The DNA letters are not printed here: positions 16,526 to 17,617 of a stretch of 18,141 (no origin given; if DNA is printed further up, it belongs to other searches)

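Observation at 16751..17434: Eight-fold aromatic repeat G[YW]A[WYF][GS]-E-x-x-G-[WY]-I-x-[FLM] that matches no repeat family I can name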

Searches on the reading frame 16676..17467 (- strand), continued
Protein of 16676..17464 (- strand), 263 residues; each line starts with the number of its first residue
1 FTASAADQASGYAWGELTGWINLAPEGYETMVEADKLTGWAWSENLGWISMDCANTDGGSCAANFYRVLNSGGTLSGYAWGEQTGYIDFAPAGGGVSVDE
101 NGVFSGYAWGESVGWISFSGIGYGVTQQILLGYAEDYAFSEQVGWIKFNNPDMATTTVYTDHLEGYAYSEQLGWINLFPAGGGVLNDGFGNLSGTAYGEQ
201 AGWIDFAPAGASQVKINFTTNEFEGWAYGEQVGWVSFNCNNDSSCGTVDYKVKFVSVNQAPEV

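Call 37: fold_search(model_id=the predicted structure, library=viral)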
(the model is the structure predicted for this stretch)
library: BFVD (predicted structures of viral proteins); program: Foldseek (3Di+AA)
matches with E <= 10: 193; with E <= 0.001: 0
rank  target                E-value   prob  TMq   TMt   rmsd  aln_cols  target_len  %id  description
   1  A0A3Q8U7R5            4.0e-02  0.13  0.13  0.09  19.2       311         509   10  Putative BTB/POZ domain-containing protein [Megavirus baoshan]
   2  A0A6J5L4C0            1.0e-01  0.09  0.13  0.06  18.8       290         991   11  Pyrrolo-quinoline quinone repeat [uncultured Caudovirales phage]
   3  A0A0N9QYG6            1.5e-01  0.28  0.25  0.21  17.9       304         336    9  Uncharacterized protein [Chrysochromulina ericina virus CeV-01B]
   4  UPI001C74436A         2.0e-01  0.08  0.14  0.05  20.0       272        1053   13  (no name look-up for this kind of identifier)
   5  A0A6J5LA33            2.1e-01  0.07  0.12  0.10  17.9       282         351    9  Uncharacterized protein [uncultured Caudovirales phage]
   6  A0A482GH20            2.3e-01  0.05  0.12  0.06  20.5       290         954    9  (no name in the UniProt tables at hand)
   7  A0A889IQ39            2.6e-01  0.08  0.15  0.07  20.2       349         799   10  (no name in the UniProt tables at hand)
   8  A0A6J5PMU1            2.7e-01  0.10  0.18  0.12  19.1       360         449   12  WD40/YVTN repeat-like-containing domain containing protein [uncultured Caudovirales phage]
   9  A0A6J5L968            3.0e-01  0.44  0.20  0.34   8.2       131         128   11  Uncharacterized protein [uncultured Caudovirales phage]
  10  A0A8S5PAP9            4.4e-01  0.10  0.17  0.10  17.9       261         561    8  Neck appendage protein [Siphoviridae sp. ctpoI7]
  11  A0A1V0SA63            4.4e-01  0.06  0.15  0.14  17.3       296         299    6  Uncharacterized protein [Catovirus CTV1]
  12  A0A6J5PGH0            4.8e-01  0.06  0.15  0.10  19.2       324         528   10  Uncharacterized protein [uncultured Caudovirales phage]
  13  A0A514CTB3            5.8e-01  0.07  0.16  0.14  18.9       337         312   10  Uncharacterized protein [Achromobacter phage Motura]
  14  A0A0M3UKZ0            5.8e-01  0.06  0.15  0.07  19.0       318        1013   12  Tail fiber protein [Caulobacter phage Percy]
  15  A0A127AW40            6.1e-01  0.08  0.15  0.12  16.6       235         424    9  Baseplate hub + tail lysozyme [Bacillus phage SP-15]
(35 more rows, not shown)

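Call 43: search_protein_families(library=pfam, proteins=[L003:6047-7345:+, L008:6634-7896:+, L015:6885-7835:+, L040:6896-7870:+, L060:7341-7886:+, L080:6795-7859:+, L061:3042-3398:+, L038:4126-5238:+, L058:6303-7532:+, L036:9866-10231:+], max_evalue=0.01)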
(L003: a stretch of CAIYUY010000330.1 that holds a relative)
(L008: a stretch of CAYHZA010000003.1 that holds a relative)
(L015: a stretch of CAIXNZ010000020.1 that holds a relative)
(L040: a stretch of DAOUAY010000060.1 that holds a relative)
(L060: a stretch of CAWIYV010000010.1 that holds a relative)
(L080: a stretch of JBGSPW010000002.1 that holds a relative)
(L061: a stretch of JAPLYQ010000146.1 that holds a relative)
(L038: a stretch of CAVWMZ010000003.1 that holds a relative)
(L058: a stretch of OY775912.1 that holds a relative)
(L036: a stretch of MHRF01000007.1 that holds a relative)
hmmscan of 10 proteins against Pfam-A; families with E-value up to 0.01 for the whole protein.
L003:6047-7345:+ (433 aa): 1 family
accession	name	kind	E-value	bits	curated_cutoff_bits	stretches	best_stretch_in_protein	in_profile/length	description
PF07603.17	Lcl_C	-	3.8e-21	76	34.9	1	298-429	1-117/117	Lcl C-terminal domain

L008:6634-7896:+ (421 aa): 1 family
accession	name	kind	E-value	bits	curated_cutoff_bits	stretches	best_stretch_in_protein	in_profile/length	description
PF07603.17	Lcl_C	-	7.6e-06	26.7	34.9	1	285-421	4-117/117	Lcl C-terminal domain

L015:6885-7835:+ (317 aa): 1 family
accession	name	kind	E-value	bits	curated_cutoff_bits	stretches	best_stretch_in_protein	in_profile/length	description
PF07603.17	Lcl_C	-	1.4e-10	42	34.9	1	192-315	4-117/117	Lcl C-terminal domain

L040:6896-7870:+ (325 aa): 1 family
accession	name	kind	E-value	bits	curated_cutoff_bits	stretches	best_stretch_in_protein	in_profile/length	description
PF07603.17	Lcl_C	-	2.7e-20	73.3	34.9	1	176-322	1-117/117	Lcl C-terminal domain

L060:7341-7886:+ (182 aa): 1 family
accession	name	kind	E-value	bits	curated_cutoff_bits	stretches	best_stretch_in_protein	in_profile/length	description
PF07603.17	Lcl_C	-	5.3e-12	46.5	34.9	1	74-174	2-117/117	Lcl C-terminal domain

L080:6795-7859:+ (355 aa): 1 family
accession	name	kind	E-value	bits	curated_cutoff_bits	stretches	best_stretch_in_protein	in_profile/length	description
PF07603.17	Lcl_C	-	1.2e-27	96.9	34.9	1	230-352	1-117/117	Lcl C-terminal domain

L061:3042-3398:+ (119 aa): 1 family
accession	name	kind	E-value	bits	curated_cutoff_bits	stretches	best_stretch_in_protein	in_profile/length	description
PF22296.2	bAvd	-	1.4e-08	35.7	40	1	16-115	10-106/107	bAvd-like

L038:4126-5238:+ (371 aa): 1 family
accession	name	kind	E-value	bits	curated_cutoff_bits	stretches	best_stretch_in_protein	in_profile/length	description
PF00078.32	RVT_1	-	6.6e-18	65.6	29.6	1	64-292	8-205/205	Reverse transcriptase (RNA-dependent DNA polymerase)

L058:6303-7532:+ (410 aa): 2 families
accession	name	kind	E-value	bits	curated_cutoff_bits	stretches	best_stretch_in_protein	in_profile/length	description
PF13229.12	Beta_helix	-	2e-20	73.5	25.9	2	54-200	2-148/158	Right handed beta helix region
PF05048.19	NosD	-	1.8e-15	57.4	23.6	2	100-235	15-152/212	Periplasmic copper-binding protein (NosD)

L036:9866-10231:+ (122 aa): 0 families

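Call 53: find_encoding_contigs(protein=P0215, flank=8000, max_places=3)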
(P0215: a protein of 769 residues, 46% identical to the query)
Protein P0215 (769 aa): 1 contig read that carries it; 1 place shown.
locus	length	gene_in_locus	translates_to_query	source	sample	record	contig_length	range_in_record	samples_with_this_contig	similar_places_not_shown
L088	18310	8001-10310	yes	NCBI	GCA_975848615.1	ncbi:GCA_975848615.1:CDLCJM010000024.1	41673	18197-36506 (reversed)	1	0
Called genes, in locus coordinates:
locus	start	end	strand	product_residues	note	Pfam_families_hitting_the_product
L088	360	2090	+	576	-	PF00009:GTP_EFTU, PF22042:EF-G_D2 (faint), PF03144:GTP_EFTU_D2, PF00679:EFG_C, PF06421:LepA_C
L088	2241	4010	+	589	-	PF01368:DHH, PF02272:DHHA1 (weak), PF17768:RecJ_OB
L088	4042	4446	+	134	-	PF00075:RNase_H, PF13456:RVT_3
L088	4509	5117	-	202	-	-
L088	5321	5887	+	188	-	-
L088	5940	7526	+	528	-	PF23106:EGF_Teneurin (faint)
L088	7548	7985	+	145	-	-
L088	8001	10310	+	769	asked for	-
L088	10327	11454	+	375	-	PF11104:PilM_2, PF06723:MreB_Mbl (weak), PF14450:FtsA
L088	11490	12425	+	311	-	-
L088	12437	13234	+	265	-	PF04350:PilO (weak)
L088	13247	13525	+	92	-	-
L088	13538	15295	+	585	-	PF05157:MshEN, PF00437:T2SSE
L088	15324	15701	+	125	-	PF00072:Response_reg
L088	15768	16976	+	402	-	PF28597:T2SSF_N, PF00482:T2SSF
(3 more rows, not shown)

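Call 56: predict_structure(alignment_id=A3)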
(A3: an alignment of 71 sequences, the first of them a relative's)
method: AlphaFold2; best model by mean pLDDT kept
length: 175 residues; sequences in the alignment: 71
mean_pLDDT: 90.1   pTM: 0.77
mean pLDDT of the five models: 90.1, 89.0, 88.0, 87.9, 84.8
residues with pLDDT >= 90: 127; 70-90: 30; 50-70: 17; < 50: 1
segments of 3 or more residues with pLDDT < 50: none
pLDDT, mean of each block of 10 residues (from residue 1): 72 80 69 97 96 95 97 97 93 97 97 98 97 97 92 91 84 57
secondary structure, 60 per line:
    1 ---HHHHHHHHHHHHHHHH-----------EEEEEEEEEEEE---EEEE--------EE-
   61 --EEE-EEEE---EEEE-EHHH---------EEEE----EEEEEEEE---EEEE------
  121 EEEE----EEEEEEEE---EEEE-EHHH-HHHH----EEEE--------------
elements in order: H4-19 E31-42 E46-49 E63-65 E67-70 E74-77 E92-95 E100-107 E111-114 E121-124 E129-136 E140-143 H150-153 E158-161

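Call 58: fold_search(model_id=the predicted structure, library=pdb)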
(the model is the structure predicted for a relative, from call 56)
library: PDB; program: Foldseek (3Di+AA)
matches with E <= 10: 338; with E <= 0.001: 0
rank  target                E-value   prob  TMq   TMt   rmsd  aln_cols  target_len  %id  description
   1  4d52_C                9.3e-02  0.16  0.19  0.13   9.6       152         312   12  CRYSTAL STRUCTURE OF FUCOSE BINDING LECTIN FROM ASPERGILLUS FUMIGATUS (AFL) IN COMPLEX WITH L-GALACTOPYRANOSE. (released 2015-03-11)
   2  4agi_A                1.7e-01  0.13  0.19  0.13   9.6       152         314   12  Crystal Structure of Fucose binding lectin from Aspergillus Fumigatus (AFL) in complex with seleno fucoside. (released 2013-02-06)
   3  6z6c_AAA              2.1e-01  0.12  0.19  0.13   9.7       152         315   12  Crystal structurel of FleA lectin in complex with a monovalent inhibitor (released 2021-04-07)
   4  4agt_A                2.3e-01  0.11  0.19  0.13   9.4       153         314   12  Crystal Structure of Fucose binding lectin from Aspergillus Fumigatus (AFL) in complex with Fuc1-6GlcNAc. (released 2013-02-13)
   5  6z6c_BBB              2.3e-01  0.11  0.19  0.13   9.6       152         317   12  Crystal structurel of FleA lectin in complex with a monovalent inhibitor (released 2021-04-07)
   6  2ifw_A                3.8e-01  0.07  0.14  0.13  13.4       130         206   14  Crystal structure of scytalido-glutamic peptidase with a transition state analog inhibitor (released 2006-10-03)
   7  6czi_A                5.5e-01  0.57  0.34  0.50   4.6       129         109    8  Structure of a redesigned beta barrel, mFAP1, bound to DFHBI (released 2018-09-19)
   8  5jk2_D                5.8e-01  0.25  0.26  0.33  16.2       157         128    8  Crystal structure of Treponema pallidum Tp0751 (Pallilysin) (released 2016-10-12)
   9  5eo7_A                6.4e-01  0.06  0.20  0.14  10.9       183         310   11  Crystal structure of AOL (released 2016-06-29)
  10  8cth_B                6.4e-01  0.06  0.15  0.11  11.4       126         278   12  Cryo-EM structure of human METTL1-WDR4-tRNA(Phe) complex (released 2022-12-07)
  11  6lyu_B                7.5e-01  0.08  0.18  0.11  10.7       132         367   13  Structure of the BAM complex (released 2021-01-13)
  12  6czh_B                8.4e-01  0.21  0.28  0.40   9.4       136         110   10  Structure of a redesigned beta barrel, mFAP0, bound to DFHBI (released 2018-09-19)
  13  8bo9_A                9.3e-01  0.16  0.24  0.24   9.7       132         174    8  NanoLuc-D9R/H57A/K89R mutant complexed with azacoelenterazine bound in intra-barrel catalytic site (released 2023-09-27)
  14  5t9x_A                9.3e-01  0.02  0.12  0.09  14.7       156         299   10  Crystal structure of BuGH16Bwt (released 2017-09-13)
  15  6czj_A                9.8e-01  0.35  0.33  0.49   7.0       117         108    6  Structure of a redesigned beta barrel, b10 (released 2018-09-19)
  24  9n6z_LH               1.3e+00  0.04  0.18  0.06  13.8       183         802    8  SSU processome maturation and disassembly, State D (released 2025-11-05)
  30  9cmw_A                1.5e+00  0.02  0.11  0.04  14.8       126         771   12  The cryo-EM structure of BamACDE complex from Neisseria gonorrhoeae (released 2025-09-03)
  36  9h5k_B                1.7e+00  0.03  0.14  0.05  12.0       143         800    6  Cryo-EM structure of the SEAC-EGOC supercomplex (released 2025-11-05)
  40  9hne_E                1.9e+00  0.04  0.16  0.04  13.4       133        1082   13  Cereblon in complex with DDB1, GSPT1 and Compound-1 (released 2025-10-22)
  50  9s6b_B                2.4e+00  0.02  0.16  0.08  12.6       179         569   11  Aeropyrum pernix acylaminoacyl peptidase co-crystallized with meropenem. (released 2025-10-22)
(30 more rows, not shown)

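Call 71: search_protein_families(library=ncbifam, proteins=[L083:5585-7990:+, L083:10393-11835:+], max_evalue=0.1)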
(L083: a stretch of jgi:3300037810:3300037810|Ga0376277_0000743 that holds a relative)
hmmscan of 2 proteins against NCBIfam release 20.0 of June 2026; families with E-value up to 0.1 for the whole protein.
L083:5585-7990:+ (801 aa): 1 family
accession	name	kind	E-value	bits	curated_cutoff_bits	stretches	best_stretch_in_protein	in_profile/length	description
NF038275.1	Myrrnad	domain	0.021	14.6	40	0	390-407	52-69/81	MyrrNad domain-containing protein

L083:10393-11835:+ (480 aa): 4 families
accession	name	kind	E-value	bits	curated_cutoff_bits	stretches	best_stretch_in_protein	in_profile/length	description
TIGR02523.1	type_IV_pilV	equivalog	7e-08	33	52.2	1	15-72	1-58/139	type IV pilus modification protein PilV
TIGR02532.1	IV_pilin_GFxxxE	domain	0.0042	16.9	16.3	1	15-37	1-23/24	prepilin-type N-terminal cleavage/methylation domain-containing protein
NF041013.1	T4P_ComGE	equivalog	0.015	15.4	49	1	14-67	2-55/83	competence type IV pilus minor pilin ComGE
TIGR01707.1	gspI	equivalog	0.021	15.3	44.35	1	17-66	1-50/101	type II secretion system minor pseudopilin GspI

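Call 73: search_protein_families(library=pfam, proteins=[L037:3960-8369:+], max_evalue=0.001)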
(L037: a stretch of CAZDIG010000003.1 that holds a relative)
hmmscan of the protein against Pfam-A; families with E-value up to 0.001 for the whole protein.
L037:3960-8369:+ (1469 aa): 9 families
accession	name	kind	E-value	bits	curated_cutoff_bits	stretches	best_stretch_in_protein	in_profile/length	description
PF16640.11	Big_3_5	-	4e-56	188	35.5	6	1153-1243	4-86/88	Bacterial Ig-like domain (group 3)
PF02369.22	Big_1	-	3.2e-27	94.9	34.9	3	599-651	13-67/93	Bacterial Ig-like domain (group 1)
PF13385.13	Laminin_G_3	-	4.8e-24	85.7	27.6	1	370-523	1-151/151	Concanavalin A-like lectin/glucanases superfamily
PF13620.12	CarboxypepD_reg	-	3.8e-22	78.9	32.3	0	814-894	2-80/82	Carboxypeptidase regulatory-like domain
PF11974.14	bMG3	-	3.5e-17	62.7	34.9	0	607-654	16-62/103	Bacterial alpha-2-macroglobulin MG3 domain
PF10670.15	DUF4198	-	1.1e-10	42.4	34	0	910-980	123-194/209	Domain of unknown function (DUF4198)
PF01835.25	MG2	-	9.9e-10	39.1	32.8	0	1159-1224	13-81/96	MG2 domain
PF19607.4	DUF6112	-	9.3e-06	25.8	25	0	964-987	63-86/88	Family of unknown function (DUF6112)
PF25354.1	Ig_NUP210_16th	-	2.3e-05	24.2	27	0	1090-1110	46-66/72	NUP210-like, Ig-like domain 16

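Call 74: search_dna_similar(query=window:16676-17464:-, collection=phages, mode=protein, max_evalue=0.001, max_rows=15)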
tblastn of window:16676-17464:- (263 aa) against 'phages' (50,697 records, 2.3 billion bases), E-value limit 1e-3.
No match.

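Call 75: search_dna_similar(query=window:16676-17464:-, collection=plasmids, mode=protein, max_evalue=0.001, max_rows=15)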
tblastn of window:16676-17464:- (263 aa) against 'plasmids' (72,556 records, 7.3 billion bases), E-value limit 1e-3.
No match.
